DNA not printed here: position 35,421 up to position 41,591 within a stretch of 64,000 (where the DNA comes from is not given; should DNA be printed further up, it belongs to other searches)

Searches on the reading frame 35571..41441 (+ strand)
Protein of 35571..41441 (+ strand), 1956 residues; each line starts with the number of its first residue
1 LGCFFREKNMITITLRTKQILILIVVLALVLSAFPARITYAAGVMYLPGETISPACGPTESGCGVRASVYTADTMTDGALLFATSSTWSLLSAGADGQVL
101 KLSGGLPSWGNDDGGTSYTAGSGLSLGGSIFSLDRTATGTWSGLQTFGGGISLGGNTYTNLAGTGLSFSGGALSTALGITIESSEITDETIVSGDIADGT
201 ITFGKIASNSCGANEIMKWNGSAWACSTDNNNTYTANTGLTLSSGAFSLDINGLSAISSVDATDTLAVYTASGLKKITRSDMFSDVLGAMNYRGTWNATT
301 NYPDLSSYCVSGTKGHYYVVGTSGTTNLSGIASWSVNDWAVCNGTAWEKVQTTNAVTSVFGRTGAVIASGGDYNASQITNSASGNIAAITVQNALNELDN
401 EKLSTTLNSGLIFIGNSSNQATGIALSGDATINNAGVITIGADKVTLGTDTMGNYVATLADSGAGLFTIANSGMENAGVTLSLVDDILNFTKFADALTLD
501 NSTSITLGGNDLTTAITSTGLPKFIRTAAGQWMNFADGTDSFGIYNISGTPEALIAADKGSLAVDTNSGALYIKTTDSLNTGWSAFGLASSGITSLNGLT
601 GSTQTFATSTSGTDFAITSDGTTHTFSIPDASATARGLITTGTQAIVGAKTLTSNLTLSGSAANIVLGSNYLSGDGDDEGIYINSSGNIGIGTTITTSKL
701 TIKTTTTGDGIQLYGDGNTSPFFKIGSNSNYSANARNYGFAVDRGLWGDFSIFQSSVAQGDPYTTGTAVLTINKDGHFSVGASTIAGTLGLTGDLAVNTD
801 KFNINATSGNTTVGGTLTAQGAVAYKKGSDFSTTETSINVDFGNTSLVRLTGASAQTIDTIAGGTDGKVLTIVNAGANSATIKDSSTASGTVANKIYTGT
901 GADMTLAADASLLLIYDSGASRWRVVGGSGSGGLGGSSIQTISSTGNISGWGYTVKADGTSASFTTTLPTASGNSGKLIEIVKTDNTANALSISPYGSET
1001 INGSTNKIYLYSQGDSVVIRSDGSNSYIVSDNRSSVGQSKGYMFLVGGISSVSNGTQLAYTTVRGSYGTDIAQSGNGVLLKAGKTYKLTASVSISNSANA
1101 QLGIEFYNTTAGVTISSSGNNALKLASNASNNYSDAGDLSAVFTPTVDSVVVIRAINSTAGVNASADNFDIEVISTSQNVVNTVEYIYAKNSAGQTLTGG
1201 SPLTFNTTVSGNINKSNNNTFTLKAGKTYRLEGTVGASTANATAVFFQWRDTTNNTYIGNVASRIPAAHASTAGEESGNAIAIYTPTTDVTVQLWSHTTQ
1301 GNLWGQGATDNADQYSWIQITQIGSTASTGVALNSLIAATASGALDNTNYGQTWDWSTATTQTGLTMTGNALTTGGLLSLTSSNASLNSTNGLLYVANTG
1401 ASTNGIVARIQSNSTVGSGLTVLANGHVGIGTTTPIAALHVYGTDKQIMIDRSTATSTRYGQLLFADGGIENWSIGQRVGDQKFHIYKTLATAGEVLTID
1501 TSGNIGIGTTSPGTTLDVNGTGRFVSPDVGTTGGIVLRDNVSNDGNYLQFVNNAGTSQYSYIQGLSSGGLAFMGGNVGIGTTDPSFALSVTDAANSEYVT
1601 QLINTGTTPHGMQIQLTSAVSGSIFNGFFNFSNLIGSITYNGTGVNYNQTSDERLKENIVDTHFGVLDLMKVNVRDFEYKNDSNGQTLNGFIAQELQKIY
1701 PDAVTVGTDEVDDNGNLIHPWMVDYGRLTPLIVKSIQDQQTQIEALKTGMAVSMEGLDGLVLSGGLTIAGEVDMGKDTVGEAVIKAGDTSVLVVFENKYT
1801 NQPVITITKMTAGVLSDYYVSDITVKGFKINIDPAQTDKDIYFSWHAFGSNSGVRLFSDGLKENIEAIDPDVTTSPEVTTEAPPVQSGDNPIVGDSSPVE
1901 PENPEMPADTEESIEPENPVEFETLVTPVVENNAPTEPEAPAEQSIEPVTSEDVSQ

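Call 79: search_protein_families(library=pfam, proteins=[window:35571-41441:+], max_evalue=0.001)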
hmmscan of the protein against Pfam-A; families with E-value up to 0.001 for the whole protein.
window:35571-41441:+ (1956 aa): 2 families
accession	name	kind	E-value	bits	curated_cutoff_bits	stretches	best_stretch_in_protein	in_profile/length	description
PF13884.11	Peptidase_S74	-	1.7e-09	38.3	22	1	1651-1705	1-58/58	Chaperone of endosialidase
PF16356.10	DUF4983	-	0.00063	20.7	26.4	0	1175-1224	3-51/88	Domain of unknown function (DUF4983)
